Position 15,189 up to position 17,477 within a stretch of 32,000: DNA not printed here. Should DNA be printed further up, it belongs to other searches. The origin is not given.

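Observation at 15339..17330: Nonaheme lipoprotein cytochrome fused to two PKD/cadherin-like repeats: candidate cell-surface electron-transfer protein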

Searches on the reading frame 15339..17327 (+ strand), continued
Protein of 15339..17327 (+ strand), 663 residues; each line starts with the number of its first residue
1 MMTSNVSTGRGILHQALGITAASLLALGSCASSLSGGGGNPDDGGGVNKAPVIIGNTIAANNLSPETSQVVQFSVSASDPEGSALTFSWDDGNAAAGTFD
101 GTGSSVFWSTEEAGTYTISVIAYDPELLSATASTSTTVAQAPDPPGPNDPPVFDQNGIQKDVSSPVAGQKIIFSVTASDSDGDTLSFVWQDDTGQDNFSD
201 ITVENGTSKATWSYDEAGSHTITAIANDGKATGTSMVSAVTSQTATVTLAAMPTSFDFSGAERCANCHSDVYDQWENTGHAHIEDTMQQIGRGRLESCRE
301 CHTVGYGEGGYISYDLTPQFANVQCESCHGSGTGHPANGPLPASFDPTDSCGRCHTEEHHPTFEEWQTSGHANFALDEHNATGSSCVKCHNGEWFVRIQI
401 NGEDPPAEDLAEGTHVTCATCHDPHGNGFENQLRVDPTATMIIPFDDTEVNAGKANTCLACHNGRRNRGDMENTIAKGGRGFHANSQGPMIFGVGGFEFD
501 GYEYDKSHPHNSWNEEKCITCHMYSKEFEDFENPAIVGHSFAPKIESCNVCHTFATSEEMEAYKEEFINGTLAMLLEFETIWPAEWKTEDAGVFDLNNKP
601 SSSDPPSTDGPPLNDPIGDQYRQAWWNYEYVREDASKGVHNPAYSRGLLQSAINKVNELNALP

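Call 17: find_encoding_contigs(protein=P0010, flank=10000, max_places=2)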
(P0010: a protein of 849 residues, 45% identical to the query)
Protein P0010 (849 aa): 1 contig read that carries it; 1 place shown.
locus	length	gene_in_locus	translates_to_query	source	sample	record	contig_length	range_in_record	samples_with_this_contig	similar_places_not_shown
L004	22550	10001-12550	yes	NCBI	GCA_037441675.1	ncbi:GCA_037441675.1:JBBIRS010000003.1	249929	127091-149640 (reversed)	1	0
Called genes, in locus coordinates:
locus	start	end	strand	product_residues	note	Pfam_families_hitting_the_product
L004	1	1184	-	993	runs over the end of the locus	PF00211:Guanylate_cyc, PF13191:AAA_16 (weak), PF13424:TPR_12, PF00515:TPR_1 (weak), PF13374:TPR_10 (weak)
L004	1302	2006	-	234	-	PF00903:Glyoxalase (weak)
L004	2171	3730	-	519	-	PF01979:Amidohydro_1 (faint), PF07969:Amidohydro_3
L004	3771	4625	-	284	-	PF01464:SLT (weak)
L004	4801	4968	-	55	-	-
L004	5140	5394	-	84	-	PF07556:DUF1538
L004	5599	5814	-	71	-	PF04024:PspC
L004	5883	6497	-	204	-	PF01424:R3H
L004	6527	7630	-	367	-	PF02096:60KD_IMP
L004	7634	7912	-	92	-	PF01809:YidD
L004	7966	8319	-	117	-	PF00825:Ribonuclease_P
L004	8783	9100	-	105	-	PF00076:RRM_1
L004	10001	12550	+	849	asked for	PF00801:PKD (weak), PF17963:Big_9, PF18911:PKD_4 (weak), PF22352:K319L-like_PKD, PF00801:PKD (weak), PF17963:Big_9 (weak), PF13435:Cytochrome_C554, PF22113:Mtrc-MtrF_II-IV_dom (weak), +7 more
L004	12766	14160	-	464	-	PF00275:EPSP_synthase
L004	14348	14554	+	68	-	-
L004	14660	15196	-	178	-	PF07291:MauE (weak), PF07681:DoxX, PF04173:DoxD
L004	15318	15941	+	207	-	PF21948:LplA-B_cat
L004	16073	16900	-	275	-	PF16697:Yop-YscD_cpl, PF00498:FHA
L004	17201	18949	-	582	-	PF00404:Dockerin_1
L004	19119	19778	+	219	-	PF02308:MgtC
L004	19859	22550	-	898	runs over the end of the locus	PF00404:Dockerin_1 (faint), PF00801:PKD, PF18911:PKD_4, PF22352:K319L-like_PKD (weak), PF21027:Sde0182_C (faint), PF18911:PKD_4, PF00801:PKD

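Call 18: find_related_loci(query=A1, collection=genome_contigs, flank=8000)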
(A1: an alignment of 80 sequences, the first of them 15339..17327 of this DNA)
Query A1 (663 aa) in genome_contigs; peptide patterns used: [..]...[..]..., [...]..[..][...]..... (x = any residue, [..] = any of these).
600 stretches matched a pattern (row limit reached: there are more); 463 encode a relative of the query (tblastn E <= 1e-3); the best 80 are kept; 80 distinct loci.
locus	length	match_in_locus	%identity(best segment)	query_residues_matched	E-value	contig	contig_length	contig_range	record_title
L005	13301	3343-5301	38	56-663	5e-120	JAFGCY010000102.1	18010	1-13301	MAG: bacterium isolate Zod_Metabat.1143 k87_11944139, whole genome shotgun sequence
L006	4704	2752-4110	33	215-653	8e-61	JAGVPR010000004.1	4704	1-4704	MAG: Candidatus Eisenbacteria bacterium isolate DeMMO3_22 c_000000024592, whole genome shotgun sequence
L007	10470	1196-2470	32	231-661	2e-54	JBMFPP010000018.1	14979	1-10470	MAG: Armatimonadota bacterium isolate KM4338-66 NODE_2254_length_14979_cov_3.532833, whole genome shotgun sequence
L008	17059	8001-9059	33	258-649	2e-52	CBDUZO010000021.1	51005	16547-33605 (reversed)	MAG TPA_asm: uncultured Phycisphaerales bacterium isolate SRR22302362_binner23_Refined_17 genome assembly, contig: ERZ25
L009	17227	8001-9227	33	258-659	6e-51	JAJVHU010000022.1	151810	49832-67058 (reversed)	MAG: Phycisphaerae bacterium isolate Bin_14R c_000000000515, whole genome shotgun sequence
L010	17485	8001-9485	29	150-649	8e-52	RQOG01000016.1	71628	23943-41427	MAG: Calditrichaeota bacterium isolate Zgenome_0002 k87_197478, whole genome shotgun sequence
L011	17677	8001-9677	30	110-663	4e-50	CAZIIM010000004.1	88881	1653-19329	MAG TPA_asm: uncultured bacterium isolate binchicken_co253_63 genome assembly, contig: NODE_56_length_88881_cov_48.42949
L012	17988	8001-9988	32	241-663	2e-48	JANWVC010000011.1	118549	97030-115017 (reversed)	MAG: Limisphaera sp. isolate SKYG106 k141_123639, whole genome shotgun sequence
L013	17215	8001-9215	33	257-652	2e-48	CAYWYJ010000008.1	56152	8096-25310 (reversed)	MAG TPA_asm: uncultured Planctomycetales bacterium isolate SRP278314_co1_339 genome assembly, contig: NODE_745_length_56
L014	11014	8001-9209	33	258-652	4e-48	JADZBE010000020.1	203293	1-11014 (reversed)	MAG: Phycisphaerales bacterium isolate SJ659 c_000000903694, whole genome shotgun sequence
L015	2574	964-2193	31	258-652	3e-48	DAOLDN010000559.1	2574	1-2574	MAG TPA_asm: Verrucomicrobiota bacterium isolate AMR_MDS_0155 NODE_8168_length_2574_cov_4.346566, whole genome shotgun s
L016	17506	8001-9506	30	148-653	4e-47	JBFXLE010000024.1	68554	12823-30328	MAG: Calditrichaceae bacterium isolate CA_2019_TPIn_91 NODE_1352_length_68554_cov_20.138118_TPIn, whole genome shotgun s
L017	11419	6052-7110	32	258-649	2e-46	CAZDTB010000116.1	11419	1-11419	MAG TPA_asm: uncultured Planctomycetales bacterium isolate SRP214966_co2_72 genome assembly, contig: NODE_9740_length_11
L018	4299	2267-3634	30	231-656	1e-46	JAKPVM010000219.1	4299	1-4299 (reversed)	MAG: Verrucomicrobiota bacterium isolate USPA_maxbin.198 k141_703392, whole genome shotgun sequence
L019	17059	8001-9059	31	258-649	6e-45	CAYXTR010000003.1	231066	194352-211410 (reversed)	MAG TPA_asm: uncultured Planctomycetales bacterium isolate SRP141376_co5_25 genome assembly, contig: NODE_52_length_2310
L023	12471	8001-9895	31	256-654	1e-43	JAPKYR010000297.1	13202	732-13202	MAG: bacterium isolate LacPavin_0920_SED3_MAG_49_9 LacPavin_0920_SED3_scaffold_3184010, whole genome shotgun sequence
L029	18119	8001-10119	31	236-663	5e-41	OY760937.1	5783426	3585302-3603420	MAG: Verrucomicrobiae bacterium isolate 066a7682-a1ac-48de-8761-1470dc9e5c3e genome assembly, chromosome: 1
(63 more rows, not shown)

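Call 28: predict_structure(alignment_id=A1)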
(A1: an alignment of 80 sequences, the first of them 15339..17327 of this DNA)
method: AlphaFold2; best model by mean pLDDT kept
length: 663 residues; sequences in the alignment: 80
mean_pLDDT: 89.9   pTM: 0.75
mean pLDDT of the five models: 89.9, 89.4, 87.6, 86.1, 84.0
residues with pLDDT >= 90: 527; 70-90: 78; 50-70: 30; < 50: 28
segments of 3 or more residues with pLDDT < 50: 1-11, 29-44
pLDDT, mean of each block of 10 residues (from residue 1): 37 55 53 38 65 92 84 93 92 88 91 94 95 93 71 97 97 97 92 92 96 98 91 64 96 96 96 95 95 92 95 96 94 91 89 92 97 93 93 95 95 94 93 96 97 96 96 95 95 97 95 91 95 96 93 93 96 98 95 92 81 95 98 96 98 98 92
secondary structure, 60 per line:
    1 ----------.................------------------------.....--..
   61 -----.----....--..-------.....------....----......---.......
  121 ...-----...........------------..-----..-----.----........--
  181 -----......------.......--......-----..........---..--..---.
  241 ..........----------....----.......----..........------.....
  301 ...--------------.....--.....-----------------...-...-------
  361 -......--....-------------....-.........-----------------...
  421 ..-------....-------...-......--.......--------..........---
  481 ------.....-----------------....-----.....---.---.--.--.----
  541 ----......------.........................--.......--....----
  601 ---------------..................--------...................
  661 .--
elements in order: H11-27 E71-74 E86-90 E97-100 E105-110 E114-123 E129-139 E171-178 E186-191 E198-204 E207-212 E218-227 E240-250 H261-264 H269-275 H280-289 H296-302 H325-329 H362-367 H370-373 H387-390 H392-400 H418-421 E441-443 E448-450 H453-459 H468-477 H487-491 H509-512 H518-522 H545-550 H557-581 E587-590 E593-596 H616-633 H642-661

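Call 30: fold_search(model_id=the predicted structure, library=pdb)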
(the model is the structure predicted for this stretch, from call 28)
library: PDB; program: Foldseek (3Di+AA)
matches with E <= 10: 1838; with E <= 0.001: 305
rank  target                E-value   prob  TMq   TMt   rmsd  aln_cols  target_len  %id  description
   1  7biz_A                3.9e-08  1.00  0.13  0.17  14.5       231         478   14  Structure of a B12 binding lipoprotein from Bacteroides thetaiotaomicron (released 2022-03-02)
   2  5uv6_A                7.8e-08  1.00  0.11  0.24  19.7       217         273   19  Crystal structure of human Opioid Binding Protein/Cell Adhesion Molecule Like (OPCML) (released 2018-03-21)
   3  4aq1_C                1.8e-07  1.00  0.12  0.12  23.1       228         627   15  Structure of the SbsB S-layer protein of Geobacillus stearothermophilus PV72p2 in complex with nanobody KB6 (released 2012-06-13)
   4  9e99_J                1.8e-07  1.00  0.09  0.20  15.5       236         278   17  Cryo-EM reconstruction of Escherichia phage N4 capsid (released 2025-02-19)
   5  5dzy_C                2.3e-07  1.00  0.12  0.18  23.9       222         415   15  Protocadherin beta 8 extracellular cadherin domains 1-4 (released 2016-05-04)
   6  6vfw_B                2.6e-07  1.00  0.11  0.17  23.4       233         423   18  Crystal structure of human delta protocadherin 10 EC1-EC4 (released 2020-03-11)
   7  6vfw_C                3.0e-07  1.00  0.12  0.17  23.6       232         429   18  Crystal structure of human delta protocadherin 10 EC1-EC4 (released 2020-03-11)
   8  6vfw_E                4.4e-07  1.00  0.12  0.17  23.7       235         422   19  Crystal structure of human delta protocadherin 10 EC1-EC4 (released 2020-03-11)
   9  6dlh                  4.9e-07  1.00  0.13  0.12  19.7       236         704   17  Endo-fucoidan hydrolase MfFcnA4 from glycoside hydrolase family 107 (released 2018-10-03)
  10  4aq1_A                4.9e-07  1.00  0.12  0.11  22.8       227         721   14  Structure of the SbsB S-layer protein of Geobacillus stearothermophilus PV72p2 in complex with nanobody KB6 (released 2012-06-13)
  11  6fg9_A                6.0e-07  1.00  0.11  0.08  17.8       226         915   14  Mouse SORCS2 ectodomain (sortilin related VPS10 domain containing receptor 2) (released 2018-08-01)
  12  5dzy_A                6.4e-07  1.00  0.12  0.18  23.9       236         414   18  Protocadherin beta 8 extracellular cadherin domains 1-4 (released 2016-05-04)
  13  6dms                  6.7e-07  1.00  0.12  0.11  20.2       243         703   16  Endo-fucoidan hydrolase MfFcnA4_H294Q from glycoside hydrolase family 107 (released 2018-10-03)
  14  5v5x_D                7.5e-07  1.00  0.12  0.18  23.6       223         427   18  Protocadherin gammaB7 EC3-6 cis-dimer structure (released 2017-11-01)
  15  3b43                  7.9e-07  1.00  0.12  0.13  21.6       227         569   17  I-band fragment I65-I70 from titin (released 2008-01-22)
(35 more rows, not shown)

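Call 75: search_protein_families(library=ncbifam, proteins=[L002:12264-13619:+, L023:10187-12208:+, L029:10248-12521:+], max_evalue=0.01)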
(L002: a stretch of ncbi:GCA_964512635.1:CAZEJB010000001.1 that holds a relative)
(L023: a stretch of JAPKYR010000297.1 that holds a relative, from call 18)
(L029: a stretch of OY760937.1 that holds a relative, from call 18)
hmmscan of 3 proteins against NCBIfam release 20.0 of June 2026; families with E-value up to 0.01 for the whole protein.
L002:12264-13619:+ (452 aa): 3 families
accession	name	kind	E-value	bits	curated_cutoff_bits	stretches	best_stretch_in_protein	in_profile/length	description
TIGR03153.1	cytochr_NrfH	equivalog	1.6e-15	57.4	134.2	1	11-149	5-134/138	cytochrome c nitrite reductase small subunit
TIGR02161.1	napC_nirT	subfamily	1.3e-05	25.2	310.6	1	9-94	20-112/185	periplasmic nitrate (or nitrite) reductase c-type cytochrome, NapC/NirT family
TIGR02162.1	torC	equivalog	0.001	18.4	478.2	1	13-95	23-112/387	pentaheme c-type cytochrome TorC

L023:10187-12208:+ (674 aa): 0 families

L029:10248-12521:+ (758 aa): 0 families

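Call 76: search_protein_families(library=pfam, proteins=[L002:12264-13619:+, L023:10187-12208:+, L029:10248-12521:+, L029:9343-10230:+], max_evalue=0.01)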
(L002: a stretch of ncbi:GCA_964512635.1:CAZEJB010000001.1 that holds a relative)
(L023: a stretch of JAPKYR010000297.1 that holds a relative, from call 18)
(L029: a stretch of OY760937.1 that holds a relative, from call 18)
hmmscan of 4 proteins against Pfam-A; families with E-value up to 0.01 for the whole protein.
L002:12264-13619:+ (452 aa): 4 families
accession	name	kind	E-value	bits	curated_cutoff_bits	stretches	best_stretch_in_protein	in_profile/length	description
PF03264.19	Cytochrom_NNT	-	1.1e-14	55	24.1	1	8-94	10-102/174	NapC/NirT cytochrome c family, N-terminal region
PF14522.11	Cytochrome_C7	-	1.5e-11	44.3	24.8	1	230-291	13-67/67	Cytochrome c7 and related cytochrome c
PF14537.11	Cytochrom_c3_2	-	2e-08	35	25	1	208-291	3-79/79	Cytochrome c3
PF02085.21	Cytochrom_CIII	-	1.7e-07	31.9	22.9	2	202-290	23-101/101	Class III cytochrome C family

L023:10187-12208:+ (674 aa): 0 families

L029:10248-12521:+ (758 aa): 1 family
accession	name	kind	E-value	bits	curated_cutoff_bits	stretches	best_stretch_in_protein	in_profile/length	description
PF07396.17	Porin_O_P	-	0.0012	18.6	20.9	0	512-542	318-348/370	Phosphate-selective porin O and P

L029:9343-10230:+ (296 aa): 6 families
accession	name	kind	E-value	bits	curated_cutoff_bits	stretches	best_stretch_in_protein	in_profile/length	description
PF09699.15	Paired_CXXCH_1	-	2.9e-20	72.1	20.6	2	217-252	1-37/41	Doubled CXXCH motif (Paired_CXXCH_1)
PF14537.11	Cytochrom_c3_2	-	2.2e-08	34.9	25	1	144-207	23-79/79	Cytochrome c3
PF14522.11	Cytochrome_C7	-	4.4e-08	33.3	24.8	1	146-207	12-67/67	Cytochrome c7 and related cytochrome c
PF22113.1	Mtrc-MtrF_II-IV_dom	-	1.5e-06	28.3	30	0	198-251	5-57/176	Outer membrane cytochrome MtrC/MtrF-like, domains II/IV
PF22678.1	Cytochrom_c_NrfB-like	-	3.7e-05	24.5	27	1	101-184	1-69/89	Cytochrome c-type protein NrfB-like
PF13435.11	Cytochrome_C554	-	4.2e-05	24.8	20.8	0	144-180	45-83/84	Cytochrome c554 and c-prime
